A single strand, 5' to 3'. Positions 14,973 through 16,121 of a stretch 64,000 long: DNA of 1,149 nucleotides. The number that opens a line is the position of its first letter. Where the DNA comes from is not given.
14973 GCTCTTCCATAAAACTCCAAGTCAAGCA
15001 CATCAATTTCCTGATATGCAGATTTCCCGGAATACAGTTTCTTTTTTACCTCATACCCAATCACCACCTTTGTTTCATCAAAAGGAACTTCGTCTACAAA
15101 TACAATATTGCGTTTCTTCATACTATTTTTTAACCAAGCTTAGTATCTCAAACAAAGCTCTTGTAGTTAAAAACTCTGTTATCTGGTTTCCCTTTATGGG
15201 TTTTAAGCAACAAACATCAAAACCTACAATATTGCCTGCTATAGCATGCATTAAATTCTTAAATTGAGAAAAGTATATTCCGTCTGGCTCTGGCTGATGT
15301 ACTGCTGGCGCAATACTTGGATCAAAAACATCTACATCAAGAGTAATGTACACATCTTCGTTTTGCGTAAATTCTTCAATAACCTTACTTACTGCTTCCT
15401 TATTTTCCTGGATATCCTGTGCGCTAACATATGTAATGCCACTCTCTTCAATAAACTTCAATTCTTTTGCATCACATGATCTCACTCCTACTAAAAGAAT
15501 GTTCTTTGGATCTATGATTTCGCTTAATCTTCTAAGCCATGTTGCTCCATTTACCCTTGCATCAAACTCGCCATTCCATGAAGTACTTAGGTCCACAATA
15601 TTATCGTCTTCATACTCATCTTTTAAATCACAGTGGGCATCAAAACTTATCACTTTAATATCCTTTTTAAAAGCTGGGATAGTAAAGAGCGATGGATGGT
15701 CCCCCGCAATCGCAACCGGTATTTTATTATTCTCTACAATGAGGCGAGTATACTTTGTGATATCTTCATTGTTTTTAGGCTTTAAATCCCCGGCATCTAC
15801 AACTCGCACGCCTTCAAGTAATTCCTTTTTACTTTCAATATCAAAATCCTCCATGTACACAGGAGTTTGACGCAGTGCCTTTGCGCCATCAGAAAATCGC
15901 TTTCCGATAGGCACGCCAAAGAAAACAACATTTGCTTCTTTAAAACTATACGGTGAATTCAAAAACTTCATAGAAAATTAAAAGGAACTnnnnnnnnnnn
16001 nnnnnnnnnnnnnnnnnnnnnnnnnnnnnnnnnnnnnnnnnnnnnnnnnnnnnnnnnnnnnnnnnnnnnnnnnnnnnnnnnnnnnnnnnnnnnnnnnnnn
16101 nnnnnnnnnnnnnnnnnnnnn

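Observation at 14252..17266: Polyamine operon speH - speE(1) - speB-like ureohydrolase - speE(2): two intact aminopropyltransferases flanking an agmatinase homolog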

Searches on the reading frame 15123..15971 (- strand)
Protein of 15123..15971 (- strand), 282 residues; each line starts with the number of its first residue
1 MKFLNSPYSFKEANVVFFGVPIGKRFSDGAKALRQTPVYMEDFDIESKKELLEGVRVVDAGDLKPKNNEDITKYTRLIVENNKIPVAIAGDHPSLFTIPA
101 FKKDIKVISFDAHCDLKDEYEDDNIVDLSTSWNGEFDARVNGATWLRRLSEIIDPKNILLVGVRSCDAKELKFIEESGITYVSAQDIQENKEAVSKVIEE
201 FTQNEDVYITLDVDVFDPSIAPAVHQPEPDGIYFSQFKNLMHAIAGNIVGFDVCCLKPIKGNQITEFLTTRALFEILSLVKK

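Call 3: search_protein_families(library=pfam, proteins=[window:15123-15971:-], max_evalue=0.01)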
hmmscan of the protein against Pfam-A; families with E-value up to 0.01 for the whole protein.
window:15123-15971:- (282 aa): 1 family
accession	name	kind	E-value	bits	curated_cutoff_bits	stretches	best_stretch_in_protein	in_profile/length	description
PF00491.26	Arginase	-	1.5e-46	159.5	22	1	14-276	2-277/280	Arginase family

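Call 4: search_protein_families(library=ncbifam, proteins=[window:15123-15971:-], max_evalue=0.01)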
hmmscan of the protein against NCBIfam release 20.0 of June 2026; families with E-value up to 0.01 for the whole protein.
window:15123-15971:- (282 aa): 5 families
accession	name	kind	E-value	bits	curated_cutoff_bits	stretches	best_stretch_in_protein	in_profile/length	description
TIGR01230.1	agmatinase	equivalog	2.2e-37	129.2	174.3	1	2-277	2-273/275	agmatinase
TIGR01229.1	rocF_arginase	equivalog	4.9e-25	88.5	227.6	1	61-263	62-278/300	arginase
NF002564.0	PRK02190.1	subfamily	1.5e-21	76.8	302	1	24-270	52-291/307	agmatinase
TIGR01227.1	hutG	equivalog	5.7e-16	58.6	229.15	1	57-258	80-286/307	formimidoylglutamase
NF010347.0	PRK13775.1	equivalog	5.2e-08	32.5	381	1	101-259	152-305/331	formimidoylglutamase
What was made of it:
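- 15123..15971 (-): Arginase-fold ureohydrolase of a divergent, mainly DPANN-archaeal clade. The metal site is intact. The equivalents of E. coli SpeB His163 and Glu274 are Gly142 and Cys255. A roughly 20-residue insertion follows the DAHCD motif. TIGR01230 agmatinase at 129 bits, below its 174 cutoff (calls 3, 4).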

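Call 11: search_solved_structures(query=window:15123-15971:-, max_evalue=0.00001, show_alignments=3)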
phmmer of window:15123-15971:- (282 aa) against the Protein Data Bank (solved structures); distinct sequences matched with E-value up to 0.00001: 60.
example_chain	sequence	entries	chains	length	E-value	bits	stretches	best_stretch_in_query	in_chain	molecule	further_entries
3pzl_A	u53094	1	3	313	1.1e-22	83.9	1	6-273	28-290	Agmatine ureohydrolase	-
3lhl_A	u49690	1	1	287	4.3e-22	82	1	9-260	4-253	Putative agmatinase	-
1wog_A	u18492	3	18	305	1.2e-17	67.5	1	21-277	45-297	agmatinase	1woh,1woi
2ef4_A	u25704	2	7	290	1.5e-15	60.6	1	82-272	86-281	Arginase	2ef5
2eiv_A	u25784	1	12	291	1.5e-15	60.6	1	82-272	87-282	Arginase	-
6dkt_A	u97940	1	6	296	1.4e-14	57.3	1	66-259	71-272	Arginase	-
6nfp_A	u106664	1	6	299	1.5e-14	57.3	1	66-259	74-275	Arginase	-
8d27_A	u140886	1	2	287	9.1e-13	51.4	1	69-259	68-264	Arginase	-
6nbk_A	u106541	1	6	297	1.2e-12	51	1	40-244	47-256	Arginase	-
1cev_A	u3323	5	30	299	1.3e-12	50.9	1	67-244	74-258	PROTEIN (ARGINASE)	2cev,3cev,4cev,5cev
6vss_A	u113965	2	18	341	4.6e-12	49.1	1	71-261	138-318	Arginase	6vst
3nip_A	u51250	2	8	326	6.6e-12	48.6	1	72-280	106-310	3-guanidinopropionase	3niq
6vsu_A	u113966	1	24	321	1.6e-10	44.1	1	71-261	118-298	Arginase 1, mitochondrial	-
4g3h_A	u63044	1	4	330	2.5e-10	43.5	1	152-244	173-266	Arginase (RocF)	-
4ity_A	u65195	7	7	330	2.7e-10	43.3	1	63-259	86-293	Arginase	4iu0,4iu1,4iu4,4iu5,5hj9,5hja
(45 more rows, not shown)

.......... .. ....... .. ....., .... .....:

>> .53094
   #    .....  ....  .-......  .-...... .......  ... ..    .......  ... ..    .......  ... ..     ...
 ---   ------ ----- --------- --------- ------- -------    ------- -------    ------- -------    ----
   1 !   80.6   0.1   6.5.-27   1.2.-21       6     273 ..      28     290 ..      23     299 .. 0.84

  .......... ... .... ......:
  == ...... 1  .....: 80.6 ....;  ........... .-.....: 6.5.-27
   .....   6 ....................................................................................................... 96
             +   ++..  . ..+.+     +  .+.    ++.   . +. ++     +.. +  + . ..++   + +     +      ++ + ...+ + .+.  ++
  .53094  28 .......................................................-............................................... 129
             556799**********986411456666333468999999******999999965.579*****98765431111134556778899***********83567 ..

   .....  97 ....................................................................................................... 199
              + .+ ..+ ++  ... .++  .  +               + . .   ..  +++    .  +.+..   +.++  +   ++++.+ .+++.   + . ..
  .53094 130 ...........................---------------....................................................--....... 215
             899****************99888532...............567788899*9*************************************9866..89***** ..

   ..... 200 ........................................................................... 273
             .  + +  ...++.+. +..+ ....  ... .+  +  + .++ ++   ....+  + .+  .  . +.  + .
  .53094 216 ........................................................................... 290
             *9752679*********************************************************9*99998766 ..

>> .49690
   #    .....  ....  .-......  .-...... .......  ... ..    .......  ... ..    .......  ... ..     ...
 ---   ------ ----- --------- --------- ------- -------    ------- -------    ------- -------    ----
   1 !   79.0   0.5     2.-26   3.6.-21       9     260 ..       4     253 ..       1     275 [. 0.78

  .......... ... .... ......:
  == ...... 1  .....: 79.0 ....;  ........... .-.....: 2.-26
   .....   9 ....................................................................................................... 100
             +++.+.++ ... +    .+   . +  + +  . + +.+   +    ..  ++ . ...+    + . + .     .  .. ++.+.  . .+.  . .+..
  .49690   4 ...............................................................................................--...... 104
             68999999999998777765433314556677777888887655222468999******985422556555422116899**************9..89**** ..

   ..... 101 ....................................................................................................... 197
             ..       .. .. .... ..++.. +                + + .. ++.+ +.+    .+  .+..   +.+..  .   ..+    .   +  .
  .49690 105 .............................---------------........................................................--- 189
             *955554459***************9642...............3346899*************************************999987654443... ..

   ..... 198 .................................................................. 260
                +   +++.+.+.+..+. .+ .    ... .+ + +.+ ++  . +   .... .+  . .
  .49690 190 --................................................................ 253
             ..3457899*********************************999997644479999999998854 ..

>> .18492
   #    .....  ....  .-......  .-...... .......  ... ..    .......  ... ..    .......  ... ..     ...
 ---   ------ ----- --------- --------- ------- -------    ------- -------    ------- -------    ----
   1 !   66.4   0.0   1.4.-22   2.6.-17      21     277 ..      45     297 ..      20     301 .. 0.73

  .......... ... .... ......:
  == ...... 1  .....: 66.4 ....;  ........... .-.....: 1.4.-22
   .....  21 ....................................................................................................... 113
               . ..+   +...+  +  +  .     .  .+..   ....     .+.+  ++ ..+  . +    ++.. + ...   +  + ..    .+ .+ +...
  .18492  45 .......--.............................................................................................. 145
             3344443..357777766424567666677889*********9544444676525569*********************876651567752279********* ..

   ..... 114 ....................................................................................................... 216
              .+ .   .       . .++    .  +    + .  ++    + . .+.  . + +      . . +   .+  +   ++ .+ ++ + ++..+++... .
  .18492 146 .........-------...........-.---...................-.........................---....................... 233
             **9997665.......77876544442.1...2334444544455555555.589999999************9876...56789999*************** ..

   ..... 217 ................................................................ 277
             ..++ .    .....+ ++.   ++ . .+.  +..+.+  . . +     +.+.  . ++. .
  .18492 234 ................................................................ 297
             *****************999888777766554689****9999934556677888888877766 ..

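Call 25: find_homologous_proteins(query=window:15123-15971:-, max_evalue=1e-10)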
Query window:15123-15971:- (282 aa): 175 proteins with E <= 1e-10 among 1437 candidates; the best 120 are listed.
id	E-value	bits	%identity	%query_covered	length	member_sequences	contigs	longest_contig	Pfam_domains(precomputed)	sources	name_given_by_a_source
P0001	2.6e-172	590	92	100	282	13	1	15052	PF00491.27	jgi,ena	-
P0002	2.7e-166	570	89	100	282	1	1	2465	PF00491.27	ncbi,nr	ncbi:arginase family protein [Patescibacteria group bacterium]|nr:arginase family protein [Patesciba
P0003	1.4e-165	567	87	100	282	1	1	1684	PF00491.27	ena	-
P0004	8.6e-162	555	86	100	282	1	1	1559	PF00491.27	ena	-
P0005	2.2e-160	550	86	100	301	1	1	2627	PF00491.27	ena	-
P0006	5.7e-158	542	84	100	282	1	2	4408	PF00491.27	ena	-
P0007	6.3e-156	536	84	100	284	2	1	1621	PF00491.27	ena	-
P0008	3.4e-153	527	80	100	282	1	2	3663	PF00491.27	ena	-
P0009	1.8e-151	521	80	100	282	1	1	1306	PF00491.27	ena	-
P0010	1.4e-140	485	80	95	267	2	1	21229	PF00491.27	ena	-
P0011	4.8e-126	438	66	100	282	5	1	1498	PF00491.27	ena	-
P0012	1.0e-122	427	65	99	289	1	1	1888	PF00491.27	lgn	-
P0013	1.8e-111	390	60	99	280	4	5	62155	PF00491.27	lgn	-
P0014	4.1e-100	353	55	99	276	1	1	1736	PF00491.27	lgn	-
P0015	4.4e-88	313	52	99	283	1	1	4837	PF00491.27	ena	-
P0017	3.3e-83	297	48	100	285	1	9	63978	PF00491.27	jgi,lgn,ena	jgi:agmatinase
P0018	5.7e-82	293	48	100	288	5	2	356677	PF00491.27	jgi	jgi:agmatinase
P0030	1.5e-78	282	47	99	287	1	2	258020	PF00491.27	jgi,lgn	jgi:agmatinase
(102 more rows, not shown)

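Call 28: find_related_loci(query=A2, collection=genome_contigs, flank=6000)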
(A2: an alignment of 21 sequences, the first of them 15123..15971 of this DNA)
Query A2 (282 aa) in genome_contigs; peptide patterns used: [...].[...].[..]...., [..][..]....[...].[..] (x = any residue, [..] = any of these).
599 stretches matched a pattern (row limit reached: there are more); 563 encode a relative of the query (tblastn E <= 1e-3); the best 80 are kept; 80 distinct loci.
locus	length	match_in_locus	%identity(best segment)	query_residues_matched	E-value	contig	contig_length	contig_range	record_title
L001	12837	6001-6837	60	1-280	1e-118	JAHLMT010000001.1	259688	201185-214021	MAG: Candidatus Aenigmatarchaeota archaeon isolate QQ_2_bin_128 NODE_1_length_259688_cov_15.1845, whole genome shotgun s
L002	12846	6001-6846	42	2-281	7e-63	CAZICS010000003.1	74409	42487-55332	MAG TPA_asm: uncultured archaeon isolate binchicken_co6_512 genome assembly, contig: NODE_130_length_74409_cov_15.413710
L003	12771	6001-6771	39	1-275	1e-56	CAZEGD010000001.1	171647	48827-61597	MAG TPA_asm: uncultured archaeon isolate binchicken_co100_354 genome assembly, contig: NODE_45_length_171647_cov_7.22280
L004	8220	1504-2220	36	11-256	6e-45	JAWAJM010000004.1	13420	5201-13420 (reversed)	MAG: Candidatus Aenigmatarchaeota archaeon isolate SRBZ-1_201901_bins_22 SRBZ-1_201901_bins_22_scaffold_5, whole genome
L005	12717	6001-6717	35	11-256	1e-43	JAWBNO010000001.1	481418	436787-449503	MAG: Candidatus Aenigmatarchaeota archaeon isolate GXS_202101_bins_79 GXS_202101_bins_79_scaffold_1, whole genome shotgu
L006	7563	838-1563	34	24-278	4e-35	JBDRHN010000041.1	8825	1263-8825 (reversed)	MAG: bacterium isolate MEGAHIT-group-1.518 k141_207499, whole genome shotgun sequence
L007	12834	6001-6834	32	6-282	2e-34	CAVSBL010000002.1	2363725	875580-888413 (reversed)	MAG: Candidatus Bathyarchaeota archaeon isolate MFD04408.bin.2.179 genome assembly, contig: contig_12384, whole genome s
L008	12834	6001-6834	48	2-281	7e-86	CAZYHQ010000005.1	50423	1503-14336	MAG TPA_asm: uncultured archaeon isolate SRP269290_co3_790 genome assembly, contig: NODE_533_length_50423_cov_8.109891,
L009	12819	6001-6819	33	5-280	3e-33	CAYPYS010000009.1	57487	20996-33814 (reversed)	MAG TPA_asm: uncultured Planctomycetia bacterium isolate binchicken_co65_28 genome assembly, contig: NODE_2087_length_57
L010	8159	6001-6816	30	4-277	5e-33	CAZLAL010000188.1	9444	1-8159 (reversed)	MAG TPA_asm: uncultured Dehalococcoidales bacterium isolate SRP067234_co1_241 genome assembly, contig: k99_190276, whole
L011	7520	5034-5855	29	6-278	6e-33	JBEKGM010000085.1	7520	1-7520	MAG: Candidatus Bathyarchaeia archaeon isolate SPRUCE 253 SPRUCE_253_85, whole genome shotgun sequence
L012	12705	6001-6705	32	31-278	1e-32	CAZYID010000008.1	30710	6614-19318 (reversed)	MAG TPA_asm: uncultured Spirochaetales bacterium isolate binchicken_co129_611 genome assembly, contig: NODE_3881_length_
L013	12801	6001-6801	31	8-280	1e-32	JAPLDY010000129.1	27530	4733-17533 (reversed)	MAG: Bacteroidia bacterium isolate LacPavin_0920_SED3_MAG_42_11 LacPavin_0920_SED3_scaffold_3950047, whole genome shotgu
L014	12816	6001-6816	29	1-281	3e-32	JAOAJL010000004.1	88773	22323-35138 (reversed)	MAG: Candidatus Micrarchaeota archaeon isolate SKW198 NODE_4_length_88773_cov_5.053373, whole genome shotgun sequence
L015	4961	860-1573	33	29-278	4e-32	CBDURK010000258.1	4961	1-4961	MAG TPA_asm: uncultured bacterium isolate SRR21487744_binner12_Refined_154 genome assembly, contig: ERZ25748493.13464, w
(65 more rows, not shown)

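Call 30: find_encoding_contigs(protein=P0013, flank=6000, max_places=3)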
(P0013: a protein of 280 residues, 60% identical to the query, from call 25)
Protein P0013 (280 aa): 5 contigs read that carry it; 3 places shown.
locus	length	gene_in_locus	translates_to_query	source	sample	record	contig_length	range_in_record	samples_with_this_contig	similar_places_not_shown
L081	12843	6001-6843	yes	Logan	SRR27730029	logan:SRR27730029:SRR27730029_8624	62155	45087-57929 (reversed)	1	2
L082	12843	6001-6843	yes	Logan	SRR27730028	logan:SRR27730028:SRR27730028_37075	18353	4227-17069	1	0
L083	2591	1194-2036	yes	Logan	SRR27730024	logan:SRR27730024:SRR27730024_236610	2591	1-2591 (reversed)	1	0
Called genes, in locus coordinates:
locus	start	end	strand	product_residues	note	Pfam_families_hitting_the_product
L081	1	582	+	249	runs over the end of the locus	PF01522:Polysacc_deac_1, PF10096:DUF2334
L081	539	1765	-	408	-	PF13506:Glyco_transf_21, PF00535:Glycos_transf_2, PF10111:Glyco_tranf_2_2, PF13641:Glyco_tranf_2_3, PF13632:Glyco_trans_2_3, PF02709:Glyco_transf_7C (weak)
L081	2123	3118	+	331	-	PF04545:Sigma70_r4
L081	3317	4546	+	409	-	PF18195:GatD_N, PF00710:Asparaginase, PF17763:Asparaginase_C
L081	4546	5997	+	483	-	PF02934:GatB_N, PF02637:GatB_Yqey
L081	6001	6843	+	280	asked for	PF00491:Arginase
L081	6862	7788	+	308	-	PF01916:DS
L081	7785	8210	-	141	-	PF02675:AdoMet_dc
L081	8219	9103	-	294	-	PF00025:Arf (weak), PF01926:MMR_HSR1, PF02421:FeoB_N, PF02824:TGS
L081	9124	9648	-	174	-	PF03703:bPH_2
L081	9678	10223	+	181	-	PF03167:UDG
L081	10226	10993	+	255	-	PF01904:DUF72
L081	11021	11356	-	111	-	PF01938:TRAM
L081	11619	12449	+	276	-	PF01844:HNH (weak)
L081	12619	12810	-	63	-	-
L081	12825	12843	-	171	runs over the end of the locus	-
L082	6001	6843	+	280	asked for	PF00491:Arginase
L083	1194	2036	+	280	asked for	PF00491:Arginase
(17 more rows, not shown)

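Call 31: find_encoding_contigs(protein=P0001, flank=6000, max_places=2)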
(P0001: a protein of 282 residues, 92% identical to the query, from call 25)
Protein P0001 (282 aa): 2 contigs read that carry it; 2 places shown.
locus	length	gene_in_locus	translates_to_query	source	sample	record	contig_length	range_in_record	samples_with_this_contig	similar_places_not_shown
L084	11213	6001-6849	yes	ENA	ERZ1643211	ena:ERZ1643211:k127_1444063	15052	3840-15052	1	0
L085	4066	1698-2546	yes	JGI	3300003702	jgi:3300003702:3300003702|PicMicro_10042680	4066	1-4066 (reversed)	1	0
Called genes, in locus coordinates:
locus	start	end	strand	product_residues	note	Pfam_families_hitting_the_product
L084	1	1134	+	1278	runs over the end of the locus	-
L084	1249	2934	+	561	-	PF01471:PG_binding_1 (faint)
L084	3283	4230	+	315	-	PF01565:FAD_binding_4, PF02873:MurB_C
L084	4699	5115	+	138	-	PF02675:AdoMet_dc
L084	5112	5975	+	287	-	PF17284:Spermine_synt_N, PF01564:Spermine_synth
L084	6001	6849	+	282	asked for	PF00491:Arginase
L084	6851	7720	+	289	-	PF17284:Spermine_synt_N, PF01564:Spermine_synth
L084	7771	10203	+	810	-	PF07517:SecA_DEAD, PF01043:SecA_PP_bind, PF21090:P-loop_SecA, PF07516:SecA_SW, PF02810:SEC-C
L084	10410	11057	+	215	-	PF07758:DUF1614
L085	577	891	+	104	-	PF02675:AdoMet_dc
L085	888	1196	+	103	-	-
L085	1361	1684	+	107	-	-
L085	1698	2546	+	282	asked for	PF00491:Arginase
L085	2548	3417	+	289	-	PF17284:Spermine_synt_N, PF01564:Spermine_synth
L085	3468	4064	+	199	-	?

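Call 32: find_encoding_contigs(protein=P0017, flank=6000, max_places=3)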
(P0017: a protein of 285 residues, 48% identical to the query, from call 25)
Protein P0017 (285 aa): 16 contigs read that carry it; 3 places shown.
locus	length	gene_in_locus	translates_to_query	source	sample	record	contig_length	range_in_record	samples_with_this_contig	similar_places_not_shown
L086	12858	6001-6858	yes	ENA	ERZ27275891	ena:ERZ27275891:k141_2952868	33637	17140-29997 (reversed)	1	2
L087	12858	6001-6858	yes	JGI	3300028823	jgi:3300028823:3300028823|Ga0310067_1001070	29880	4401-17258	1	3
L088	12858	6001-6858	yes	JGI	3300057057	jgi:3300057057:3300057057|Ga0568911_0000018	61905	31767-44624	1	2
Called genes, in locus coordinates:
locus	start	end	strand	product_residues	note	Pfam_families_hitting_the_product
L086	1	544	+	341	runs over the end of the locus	-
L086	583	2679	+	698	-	PF01935:DUF87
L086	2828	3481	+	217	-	-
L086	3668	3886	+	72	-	-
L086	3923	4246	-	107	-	-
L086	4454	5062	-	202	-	-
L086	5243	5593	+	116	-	-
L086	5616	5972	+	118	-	-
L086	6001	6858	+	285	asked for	PF00491:Arginase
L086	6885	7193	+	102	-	PF02680:DUF211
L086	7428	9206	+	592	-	PF17297:PEPCK_N, PF00821:PEPCK_GTP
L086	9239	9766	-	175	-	PF04079:SMC_ScpB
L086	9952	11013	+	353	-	PF00266:Aminotran_5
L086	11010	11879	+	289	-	PF00389:2-Hacid_dh, PF02826:2-Hacid_dh_C, PF03446:NAD_binding_2 (weak)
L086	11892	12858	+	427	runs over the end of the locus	PF02403:Seryl_tRNA_N, PF00587:tRNA-synt_2b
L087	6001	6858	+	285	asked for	PF00491:Arginase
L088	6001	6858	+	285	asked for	PF00491:Arginase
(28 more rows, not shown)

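Call 68: predict_structure(alignment_id=A1)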
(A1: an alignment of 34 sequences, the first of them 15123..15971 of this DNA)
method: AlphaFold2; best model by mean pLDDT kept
length: 282 residues; sequences in the alignment: 34
mean_pLDDT: 95.9   pTM: 0.93
mean pLDDT of the five models: 95.9, 95.5, 95.5, 95.0, 90.9
residues with pLDDT >= 90: 258; 70-90: 23; 50-70: 1; < 50: 0
segments of 3 or more residues with pLDDT < 50: none
pLDDT, mean of each block of 10 residues (from residue 1): 94 98 92 96 94 97 95 98 98 97 98 97 88 87 97 98 97 98 97 98 98 98 94 98 98 97 97 97 70
secondary structure, 60 per line:
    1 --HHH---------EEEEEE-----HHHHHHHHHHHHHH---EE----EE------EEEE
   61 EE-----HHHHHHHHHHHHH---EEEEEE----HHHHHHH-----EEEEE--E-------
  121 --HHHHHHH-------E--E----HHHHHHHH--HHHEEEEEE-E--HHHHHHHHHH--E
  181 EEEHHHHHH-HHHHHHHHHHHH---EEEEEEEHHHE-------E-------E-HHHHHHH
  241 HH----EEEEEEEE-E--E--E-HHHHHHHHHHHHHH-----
elements in order: E15-20 H26-39 E57-62 H68-80 E84-89 H94-100 E106-110 H123-129 H145-152 E158-163 H168-177 E180-183 H184-189 H191-202 E206-212 H234-242 E247-254 H264-277

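Call 71: find_encoding_contigs(protein=P0018, flank=5000, max_places=1)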
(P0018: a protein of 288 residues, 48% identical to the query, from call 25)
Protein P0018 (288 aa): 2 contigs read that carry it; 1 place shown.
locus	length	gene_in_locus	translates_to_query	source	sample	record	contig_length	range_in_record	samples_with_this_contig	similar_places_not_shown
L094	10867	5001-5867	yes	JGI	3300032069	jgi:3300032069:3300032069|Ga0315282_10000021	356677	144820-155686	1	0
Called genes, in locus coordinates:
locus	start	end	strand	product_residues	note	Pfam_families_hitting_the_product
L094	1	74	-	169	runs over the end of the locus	PF00281:Ribosomal_L5, PF00673:Ribosomal_L5_C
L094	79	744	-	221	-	PF01479:S4 (weak), PF00900:Ribosomal_S4e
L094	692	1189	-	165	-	PF16906:Ribosomal_L26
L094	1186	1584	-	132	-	PF00238:Ribosomal_L14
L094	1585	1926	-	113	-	PF00366:Ribosomal_S17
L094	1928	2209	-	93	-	PF01868:RNase_P-MRP_p29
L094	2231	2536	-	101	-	PF01253:SUI1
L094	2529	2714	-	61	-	PF00831:Ribosomal_L29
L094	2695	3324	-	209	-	PF07650:KH_2, PF00189:Ribosomal_S3_C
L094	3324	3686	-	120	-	PF00237:Ribosomal_L22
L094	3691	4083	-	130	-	PF00203:Ribosomal_S19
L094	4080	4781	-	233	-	PF00181:Ribosomal_L2_N, PF03947:Ribosomal_L2_C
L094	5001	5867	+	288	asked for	PF00491:Arginase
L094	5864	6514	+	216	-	-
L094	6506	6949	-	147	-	PF02643:DUF192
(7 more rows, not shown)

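Call 72: find_encoding_contigs(protein=P0030, flank=5000, max_places=1)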
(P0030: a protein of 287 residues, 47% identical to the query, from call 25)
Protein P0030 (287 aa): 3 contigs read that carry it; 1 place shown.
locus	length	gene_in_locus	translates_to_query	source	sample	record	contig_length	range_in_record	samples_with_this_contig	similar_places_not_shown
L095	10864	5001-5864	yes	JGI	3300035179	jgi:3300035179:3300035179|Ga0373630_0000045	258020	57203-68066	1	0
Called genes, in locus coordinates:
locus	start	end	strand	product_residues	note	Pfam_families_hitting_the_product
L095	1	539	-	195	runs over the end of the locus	PF14947:HTH_45 (weak), PF21715:CggR_N (weak), PF22167:PH0730-like_N, PF14544:DUF4443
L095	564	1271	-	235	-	PF00149:Metallophos, PF12850:Metallophos_2 (faint)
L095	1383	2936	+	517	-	PF11614:FixG_C (faint), PF10633:NPCBM_assoc (faint)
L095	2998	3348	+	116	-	-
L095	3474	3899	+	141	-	-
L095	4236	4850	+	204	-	PF08433:KTI12 (weak), PF02223:Thymidylate_kin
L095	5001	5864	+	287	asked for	PF00491:Arginase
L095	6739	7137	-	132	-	PF07883:Cupin_2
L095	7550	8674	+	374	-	PF00710:Asparaginase, PF17763:Asparaginase_C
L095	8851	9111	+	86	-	-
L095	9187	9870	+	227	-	PF00696:AA_kinase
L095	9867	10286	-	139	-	-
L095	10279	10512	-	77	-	-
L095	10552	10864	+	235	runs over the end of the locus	PF01904:DUF72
